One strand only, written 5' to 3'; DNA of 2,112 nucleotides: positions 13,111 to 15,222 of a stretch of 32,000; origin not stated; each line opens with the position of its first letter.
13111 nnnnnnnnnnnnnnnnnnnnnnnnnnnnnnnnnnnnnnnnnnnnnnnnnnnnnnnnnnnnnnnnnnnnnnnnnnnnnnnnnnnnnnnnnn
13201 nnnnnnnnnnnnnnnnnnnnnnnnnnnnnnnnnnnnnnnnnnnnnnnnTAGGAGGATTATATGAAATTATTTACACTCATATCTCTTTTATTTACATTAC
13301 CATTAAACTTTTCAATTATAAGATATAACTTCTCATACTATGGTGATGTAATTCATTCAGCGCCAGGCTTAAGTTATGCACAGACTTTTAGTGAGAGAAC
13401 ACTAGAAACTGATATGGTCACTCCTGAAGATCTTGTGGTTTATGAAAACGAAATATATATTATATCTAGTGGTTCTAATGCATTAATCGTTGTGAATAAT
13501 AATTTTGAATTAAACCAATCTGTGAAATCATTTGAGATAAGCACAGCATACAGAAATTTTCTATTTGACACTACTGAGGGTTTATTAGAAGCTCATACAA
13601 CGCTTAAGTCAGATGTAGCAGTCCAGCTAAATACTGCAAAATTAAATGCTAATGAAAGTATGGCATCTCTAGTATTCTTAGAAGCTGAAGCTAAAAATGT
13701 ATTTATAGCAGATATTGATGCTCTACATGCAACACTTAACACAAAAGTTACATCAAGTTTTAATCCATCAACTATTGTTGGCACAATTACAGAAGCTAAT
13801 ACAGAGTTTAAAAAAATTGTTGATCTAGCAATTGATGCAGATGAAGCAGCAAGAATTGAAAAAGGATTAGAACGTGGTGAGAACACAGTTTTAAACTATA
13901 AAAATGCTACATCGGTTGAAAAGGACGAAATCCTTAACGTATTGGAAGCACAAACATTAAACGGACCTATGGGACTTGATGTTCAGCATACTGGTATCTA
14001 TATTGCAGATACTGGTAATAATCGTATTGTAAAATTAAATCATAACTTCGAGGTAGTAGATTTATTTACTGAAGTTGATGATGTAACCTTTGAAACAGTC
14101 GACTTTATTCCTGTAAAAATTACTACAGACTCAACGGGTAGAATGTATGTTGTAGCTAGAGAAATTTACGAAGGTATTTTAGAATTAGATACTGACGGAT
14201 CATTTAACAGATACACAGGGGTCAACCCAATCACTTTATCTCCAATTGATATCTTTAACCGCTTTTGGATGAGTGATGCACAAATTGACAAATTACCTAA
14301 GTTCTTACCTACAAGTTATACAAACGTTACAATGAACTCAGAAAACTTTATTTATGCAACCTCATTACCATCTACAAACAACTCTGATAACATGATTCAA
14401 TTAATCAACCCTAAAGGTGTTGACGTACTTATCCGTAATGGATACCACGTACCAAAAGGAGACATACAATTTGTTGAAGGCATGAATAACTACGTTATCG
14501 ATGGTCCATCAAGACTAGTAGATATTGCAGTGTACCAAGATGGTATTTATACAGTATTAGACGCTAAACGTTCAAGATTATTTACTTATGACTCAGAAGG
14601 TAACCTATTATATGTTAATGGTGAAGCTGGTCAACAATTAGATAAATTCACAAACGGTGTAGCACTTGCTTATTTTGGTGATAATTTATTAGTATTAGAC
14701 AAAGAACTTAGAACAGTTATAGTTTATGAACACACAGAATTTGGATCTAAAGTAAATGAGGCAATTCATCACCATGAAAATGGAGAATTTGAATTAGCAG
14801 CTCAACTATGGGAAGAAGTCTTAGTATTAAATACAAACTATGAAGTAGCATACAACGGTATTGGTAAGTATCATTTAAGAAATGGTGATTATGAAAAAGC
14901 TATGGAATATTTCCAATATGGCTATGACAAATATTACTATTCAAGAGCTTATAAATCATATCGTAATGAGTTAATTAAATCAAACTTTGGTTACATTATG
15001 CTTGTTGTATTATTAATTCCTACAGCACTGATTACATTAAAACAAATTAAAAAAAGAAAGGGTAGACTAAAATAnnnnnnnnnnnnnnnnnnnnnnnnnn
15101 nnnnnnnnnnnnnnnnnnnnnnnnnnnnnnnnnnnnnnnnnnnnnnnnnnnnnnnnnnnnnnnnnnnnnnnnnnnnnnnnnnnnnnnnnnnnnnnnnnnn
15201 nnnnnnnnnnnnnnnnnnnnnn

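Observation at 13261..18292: Function-unknown envelope trio (NHL-propeller/TPR, Yip1, DUF5696-like) between two ABC permease pairs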

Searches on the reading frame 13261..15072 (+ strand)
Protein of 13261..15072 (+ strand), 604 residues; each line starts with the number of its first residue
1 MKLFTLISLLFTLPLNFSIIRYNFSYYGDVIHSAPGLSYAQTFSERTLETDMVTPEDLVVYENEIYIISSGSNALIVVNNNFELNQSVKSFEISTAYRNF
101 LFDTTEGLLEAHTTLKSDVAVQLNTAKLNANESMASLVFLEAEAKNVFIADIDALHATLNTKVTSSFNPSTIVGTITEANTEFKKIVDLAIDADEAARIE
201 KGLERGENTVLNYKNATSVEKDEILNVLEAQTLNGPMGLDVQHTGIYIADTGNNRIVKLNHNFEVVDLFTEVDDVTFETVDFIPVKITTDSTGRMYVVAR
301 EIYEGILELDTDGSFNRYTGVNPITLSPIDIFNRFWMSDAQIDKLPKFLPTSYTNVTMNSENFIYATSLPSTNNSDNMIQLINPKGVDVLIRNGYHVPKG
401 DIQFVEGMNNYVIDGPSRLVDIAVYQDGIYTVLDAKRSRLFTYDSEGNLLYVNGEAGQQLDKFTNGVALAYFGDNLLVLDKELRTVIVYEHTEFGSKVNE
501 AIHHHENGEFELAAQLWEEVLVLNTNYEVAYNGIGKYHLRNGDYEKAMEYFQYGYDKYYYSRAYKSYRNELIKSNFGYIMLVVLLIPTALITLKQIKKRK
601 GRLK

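Call 3: search_protein_families(library=pfam, proteins=[window:13261-15072:+], max_evalue=0.01)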
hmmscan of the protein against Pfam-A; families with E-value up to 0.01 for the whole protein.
window:13261-15072:+ (604 aa): 5 families
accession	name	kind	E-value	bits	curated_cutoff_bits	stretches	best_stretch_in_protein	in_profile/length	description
PF07719.23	TPR_2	-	2.7e-05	24.4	27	0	530-552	3-25/34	Tetratricopeptide repeat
PF00515.34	TPR_1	-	7.7e-05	22.8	27.8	0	530-552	3-25/34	Tetratricopeptide repeat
PF13432.12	TPR_16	-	0.00015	22.5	32.7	1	501-556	4-59/65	Tetratricopeptide repeat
PF01436.27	NHL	-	0.0018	18.6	20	0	234-258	2-27/28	NHL repeat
PF13424.12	TPR_12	-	0.0031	18.1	30.1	1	510-552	26-69/77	Tetratricopeptide repeat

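Call 9: search_protein_families(library=ncbifam, proteins=[window:13261-15072:+], max_evalue=0.001)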
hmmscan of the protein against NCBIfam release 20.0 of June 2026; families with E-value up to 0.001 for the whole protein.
window:13261-15072:+ (604 aa): 1 family
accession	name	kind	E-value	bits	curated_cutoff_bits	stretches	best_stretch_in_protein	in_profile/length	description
TIGR02521.1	type_IV_pilW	equivalog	0.00064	19.3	154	1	501-570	72-141/234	type IV pilus biogenesis/stability protein PilW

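Call 13: find_homologous_proteins(query=window:13261-15072:+)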
Query window:13261-15072:+ (604 aa): 727 proteins with E <= 0.001 among 8000 candidates; the best 120 are listed.
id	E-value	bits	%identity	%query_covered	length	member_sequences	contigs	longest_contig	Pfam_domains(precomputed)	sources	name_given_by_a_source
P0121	0.0e+0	1328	100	100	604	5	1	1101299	-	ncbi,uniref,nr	ncbi:hypothetical protein [Acholeplasma laidlawii]|uniref:Uncharacterized protein n=1 Tax=Acholeplas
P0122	0.0e+0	1292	97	99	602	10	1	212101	-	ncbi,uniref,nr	ncbi:hypothetical protein [Acholeplasma laidlawii]|uniref:hypothetical protein n=1 Tax=Acholeplasma 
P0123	0.0e+0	1248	93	100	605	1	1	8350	PF07719.24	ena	-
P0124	0.0e+0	1246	93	100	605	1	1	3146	PF07719.24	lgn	-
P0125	0.0e+0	1246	93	100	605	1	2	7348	PF07719.24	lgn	-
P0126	0.0e+0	1245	93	100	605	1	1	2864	PF07719.24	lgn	-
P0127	0.0e+0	1245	93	100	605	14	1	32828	PF07719.24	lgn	-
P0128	0.0e+0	1243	93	100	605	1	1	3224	PF07719.24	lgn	-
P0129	0.0e+0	1242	93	100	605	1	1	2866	PF07719.24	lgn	-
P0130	0.0e+0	1240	93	100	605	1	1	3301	PF07719.24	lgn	-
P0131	0.0e+0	1240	93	100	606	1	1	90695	PF07719.24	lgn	-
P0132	0.0e+0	1240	93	100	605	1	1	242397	PF07719.24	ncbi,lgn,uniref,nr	ncbi:hypothetical protein IY230_02750 [Acholeplasma laidlawii]|uniref:hypothetical protein n=1 Tax=A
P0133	0.0e+0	1234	92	100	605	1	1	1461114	PF07719.24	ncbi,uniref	ncbi:hypothetical protein [Acholeplasma laidlawii]|uniref:hypothetical protein n=1 Tax=Acholeplasma 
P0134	0.0e+0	1226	91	100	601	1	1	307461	PF07719.24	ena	-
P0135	0.0e+0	1221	92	99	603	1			PF07719.24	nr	nr:hypothetical protein QOL21_01635 [Acholeplasma laidlawii]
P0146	5.0e-201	687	68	67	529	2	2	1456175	PF01436.28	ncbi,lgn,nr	ncbi:hypothetical protein [Acholeplasma hippikon]|nr:hypothetical protein [Acholeplasma hippikon]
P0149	2.4e-190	652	66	60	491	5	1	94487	PF01436.28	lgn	-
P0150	2.4e-190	652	66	60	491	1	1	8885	PF01436.28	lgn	-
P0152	6.2e-188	644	66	60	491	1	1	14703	PF01436.28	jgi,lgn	-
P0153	4.1e-187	641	66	60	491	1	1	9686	PF01436.28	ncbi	-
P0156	6.7e-186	637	66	61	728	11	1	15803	PF01436.28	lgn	-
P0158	6.8e-186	637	67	60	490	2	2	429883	PF01436.28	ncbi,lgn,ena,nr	ncbi:MAG: hypothetical protein K8Q99_07390 [Acholeplasmataceae bacterium]|nr:hypothetical protein [A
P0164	1.4e-184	633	67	60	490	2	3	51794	PF00515.35,PF01436.28,PF07719.24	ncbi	-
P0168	3.8e-183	628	63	62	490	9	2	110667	PF13414.13,PF01436.28,PF07719.24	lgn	-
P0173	2.0e-182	626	67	57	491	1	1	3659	PF00515.35,PF01436.28,PF07719.24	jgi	jgi:hypothetical protein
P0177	4.7e-182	625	66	60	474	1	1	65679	PF01436.28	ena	-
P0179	3.0e-181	622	64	62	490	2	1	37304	PF01436.28,PF07719.24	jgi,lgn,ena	-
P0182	5.7e-181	621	63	63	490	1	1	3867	PF01436.28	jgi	jgi:hypothetical protein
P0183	6.9e-181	621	64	62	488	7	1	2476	PF01436.28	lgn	-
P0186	1.6e-180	619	64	61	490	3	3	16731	PF13414.13,PF00515.35,PF13424.13,PF13176.13,PF01436.28,PF07719.24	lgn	-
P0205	1.5e-175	603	63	61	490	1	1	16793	PF01436.28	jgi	jgi:tetratricopeptide (TPR) repeat protein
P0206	2.3e-175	602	63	62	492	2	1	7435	PF13414.13,PF00515.35,PF01436.28,PF07719.24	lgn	-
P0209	3.1e-174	599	64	62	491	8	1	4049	PF01436.28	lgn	-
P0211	3.7e-174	599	62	63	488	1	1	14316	PF01436.28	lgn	-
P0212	4.5e-174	598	62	60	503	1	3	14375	PF01436.28,PF07719.24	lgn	-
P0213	1.6e-173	596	61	61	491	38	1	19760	PF13414.13,PF00515.35,PF13432.13,PF01436.28,PF07719.24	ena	-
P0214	1.8e-173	596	62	61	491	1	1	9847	PF01436.28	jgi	jgi:tetratricopeptide (TPR) repeat protein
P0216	3.9e-173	595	62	61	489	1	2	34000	PF01436.28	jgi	jgi:hypothetical protein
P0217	7.0e-173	594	62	61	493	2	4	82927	PF01436.28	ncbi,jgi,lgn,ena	-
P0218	4.6e-172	592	62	61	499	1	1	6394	PF13414.13,PF01436.28,PF07719.24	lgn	-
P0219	5.8e-172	591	62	62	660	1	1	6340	PF13414.13,PF00515.35,PF02018.24,PF07719.24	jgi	jgi:tetratricopeptide (TPR) repeat protein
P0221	1.2e-171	590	61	61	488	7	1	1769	PF01436.28,PF07719.24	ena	-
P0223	1.8e-171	590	61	62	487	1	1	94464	PF13414.13,PF00515.35,PF01436.28,PF13181.13,PF07719.24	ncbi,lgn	-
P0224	2.3e-171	589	63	61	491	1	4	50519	PF00515.35,PF01436.28,PF07719.24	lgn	-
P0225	2.4e-171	589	61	61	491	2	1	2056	PF00515.35,PF01436.28,PF07719.24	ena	-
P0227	1.0e-170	587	60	65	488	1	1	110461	PF13414.13,PF00515.35,PF01436.28,PF07719.24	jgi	-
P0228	1.1e-170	587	64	61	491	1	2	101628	PF13414.13,PF00515.35,PF01436.28,PF13181.13,PF07719.24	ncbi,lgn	ncbi:MAG: tetratricopeptide repeat protein [Candidatus Izemoplasmatales bacterium]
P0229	1.2e-170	587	62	60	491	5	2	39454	PF13414.13,PF00515.35,PF13424.13,PF01436.28,PF13181.13,PF07719.24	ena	-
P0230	1.5e-170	587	58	66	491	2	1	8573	PF01436.28,PF07719.24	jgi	-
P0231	1.8e-170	586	60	62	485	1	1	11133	PF13414.13,PF00515.35,PF13424.13,PF01436.28,PF07719.24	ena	-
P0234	4.5e-170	585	63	60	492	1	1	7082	PF13414.13,PF00515.35,PF01436.28,PF07719.24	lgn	-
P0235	1.0e-169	584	60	66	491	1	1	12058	PF00515.35,PF01436.28,PF07719.24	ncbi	-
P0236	1.2e-169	584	64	57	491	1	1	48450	PF13414.13,PF00515.35,PF01436.28,PF07719.24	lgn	-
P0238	2.1e-169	583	63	62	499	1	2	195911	PF00515.35,PF01436.28,PF07719.24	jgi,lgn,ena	-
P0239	7.2e-169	581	62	62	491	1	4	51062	PF13414.13,PF00515.35,PF01436.28,PF07719.24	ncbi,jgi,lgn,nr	ncbi:MAG: hypothetical protein PF513_01205 [Tenericutes bacterium]|jgi:hypothetical protein|nr:hypot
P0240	9.3e-169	581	61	65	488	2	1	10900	PF13414.13,PF00515.35,PF01436.28,PF07719.24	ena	-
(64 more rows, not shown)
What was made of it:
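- On NHL-repeat six-bladed beta-propeller: Many orthologs do carry PF01436 hits (call 13).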

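Call 36: predict_structure(alignment_id=A2)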
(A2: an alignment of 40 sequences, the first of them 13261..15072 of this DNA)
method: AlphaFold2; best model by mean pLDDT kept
length: 604 residues; sequences in the alignment: 40
mean_pLDDT: 76.9   pTM: 0.70
mean pLDDT of the five models: 76.9, 75.5, 72.1, 70.2, 67.2
residues with pLDDT >= 90: 257; 70-90: 183; 50-70: 49; < 50: 115
segments of 3 or more residues with pLDDT < 50: 16-32, 320-337, 341-418
pLDDT, mean of each block of 10 residues (from residue 1): 76 52 30 68 93 92 95 96 95 96 96 98 98 95 96 98 95 97 98 96 85 94 94 95 95 96 96 82 86 81 71 76 40 46 38 35 33 30 29 32 29 41 70 69 67 59 82 90 92 86 84 91 81 89 91 82 85 82 84 78 50
secondary structure, 60 per line:
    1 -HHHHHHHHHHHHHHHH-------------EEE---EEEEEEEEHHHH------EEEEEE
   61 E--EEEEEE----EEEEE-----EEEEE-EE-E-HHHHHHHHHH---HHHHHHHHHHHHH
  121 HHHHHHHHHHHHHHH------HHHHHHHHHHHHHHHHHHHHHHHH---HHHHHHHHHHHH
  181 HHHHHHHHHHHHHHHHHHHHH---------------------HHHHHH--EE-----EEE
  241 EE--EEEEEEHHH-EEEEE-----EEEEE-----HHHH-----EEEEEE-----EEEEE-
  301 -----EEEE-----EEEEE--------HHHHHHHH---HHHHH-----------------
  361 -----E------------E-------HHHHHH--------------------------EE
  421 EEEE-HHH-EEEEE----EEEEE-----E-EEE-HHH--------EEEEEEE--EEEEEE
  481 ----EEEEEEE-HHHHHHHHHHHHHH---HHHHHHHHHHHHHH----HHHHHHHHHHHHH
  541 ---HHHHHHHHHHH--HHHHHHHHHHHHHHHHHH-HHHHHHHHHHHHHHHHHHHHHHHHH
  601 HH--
elements in order: H2-17 E31-33 E37-44 H45-48 E55-61 E64-69 E74-78 E84-88 H95-104 H108-135 H142-165 H169-201 H223-228 E238-242 E245-250 E255-259 E265-269 H275-278 E284-289 E295-299 E306-309 E315-319 H328-335 H339-343 H387-392 E419-424 E430-434 E439-443 E451-453 E466-472 E475-480 E485-491 H493-506 H510-523 H528-540 H544-554 H557-574 H576-602
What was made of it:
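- On NHL-repeat six-bladed beta-propeller: The blade regions have pLDDT above 90 (call 36).
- On TPR repeat proteins: The model shows paired helices at 493-574 (call 36).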

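Call 40: fold_search(model_id=the predicted structure, library=pdb)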
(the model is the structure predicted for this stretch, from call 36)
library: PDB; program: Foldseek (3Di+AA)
matches with E <= 10: 1135; with E <= 0.001: 75
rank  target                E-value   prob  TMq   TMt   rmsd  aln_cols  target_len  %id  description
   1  7qrv_D                1.7e-08  1.00  0.24  0.44  12.7       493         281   10  Crystal structure of NHL domain of TRIM2 (full C-terminal) (released 2022-05-04)
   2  7b96_A                1.9e-08  1.00  0.25  0.44  13.3       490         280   11  NHL domain of human TRIM2 (released 2022-01-12)
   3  7qrv_B                2.3e-08  1.00  0.25  0.45  13.2       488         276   10  Crystal structure of NHL domain of TRIM2 (full C-terminal) (released 2022-05-04)
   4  7b2r_B                3.3e-08  1.00  0.24  0.45  15.1       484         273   11  Crystal structure of NHL domain of TRIM2 (released 2021-01-13)
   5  7qrv_A                3.7e-08  1.00  0.25  0.44  12.9       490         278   11  Crystal structure of NHL domain of TRIM2 (full C-terminal) (released 2022-05-04)
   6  7b2r_A                7.1e-08  1.00  0.25  0.45  12.7       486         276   10  Crystal structure of NHL domain of TRIM2 (released 2021-01-13)
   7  6xg7                  8.8e-08  1.00  0.26  0.51  10.7       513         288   12  1.3 A Resolution Structure of the of the NHL Repeat Region of D. melanogaster Thin (released 2020-12-16)
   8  6d69                  9.3e-08  1.00  0.24  0.42  10.8       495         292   11  Crystal Structure of the NHL Repeat Region of D. melanogaster Thin (released 2019-04-24)
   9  9jur                  2.5e-07  1.00  0.24  0.49   8.2       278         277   17  Crystal Structure of NHL domain of human E3 ubiquitin-protein ligase TRIM71 (released 2025-04-30)
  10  8j72_B                2.9e-07  1.00  0.31  0.63   7.9       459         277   11  Crystal structure of mammalian Trim71 in complex with lncRNA Trincr1 (released 2024-03-06)
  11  6fq3_A                3.3e-07  1.00  0.30  0.45  11.4       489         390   10  Crystal structure of Danio rerio Lin41 filamin-NHL domains in complex with lin-29A 5'UTR 13mer RNA (released 2018-05-09)
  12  6fpt_B                4.8e-07  1.00  0.30  0.46  11.1       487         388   10  Crystal structure of Danio rerio Lin41 filamin-NHL domains (released 2018-05-09)
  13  8j72_A                5.0e-07  1.00  0.30  0.61  10.0       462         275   12  Crystal structure of mammalian Trim71 in complex with lncRNA Trincr1 (released 2024-03-06)
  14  7qrx_A                9.2e-07  1.00  0.24  0.48   8.7       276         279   17  Crystal structure of NHL domain of TRIM71 (released 2022-05-04)
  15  7qrw                  1.1e-06  1.00  0.25  0.44  13.2       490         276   10  Crystal structure of NHL domain of TRIM3 (released 2022-05-04)
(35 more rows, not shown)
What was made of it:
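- On NHL-repeat six-bladed beta-propeller: Best Foldseek hits are the TRIM2, Thin, TRIM71 and Lin41 NHL domains, E 2e-8 to 1e-6 (call 40).
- TPR and propeller domains are typical protein-protein interaction modules (calls 36, 40).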

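Call 70: find_encoding_contigs(protein=P0219, flank=6000, max_places=2)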
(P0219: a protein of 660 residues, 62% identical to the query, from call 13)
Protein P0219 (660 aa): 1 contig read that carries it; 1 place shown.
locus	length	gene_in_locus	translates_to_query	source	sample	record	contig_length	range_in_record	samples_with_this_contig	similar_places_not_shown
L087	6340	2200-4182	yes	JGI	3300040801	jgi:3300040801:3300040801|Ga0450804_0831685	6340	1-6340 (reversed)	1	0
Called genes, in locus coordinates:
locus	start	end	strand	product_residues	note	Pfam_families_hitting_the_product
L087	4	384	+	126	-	-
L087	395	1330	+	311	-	PF00528:BPD_transp_1 (weak)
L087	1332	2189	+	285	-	PF00528:BPD_transp_1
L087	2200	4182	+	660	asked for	PF02018:CBM_4_9 (weak), PF00515:TPR_1 (faint), PF07719:TPR_2 (faint), PF13414:TPR_11 (weak)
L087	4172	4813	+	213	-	PF04893:Yip1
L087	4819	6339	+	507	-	?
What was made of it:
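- On TPR repeat proteins: Orthologs carry TPR_1, TPR_2 and TPR_11 hits (calls 13, 70).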
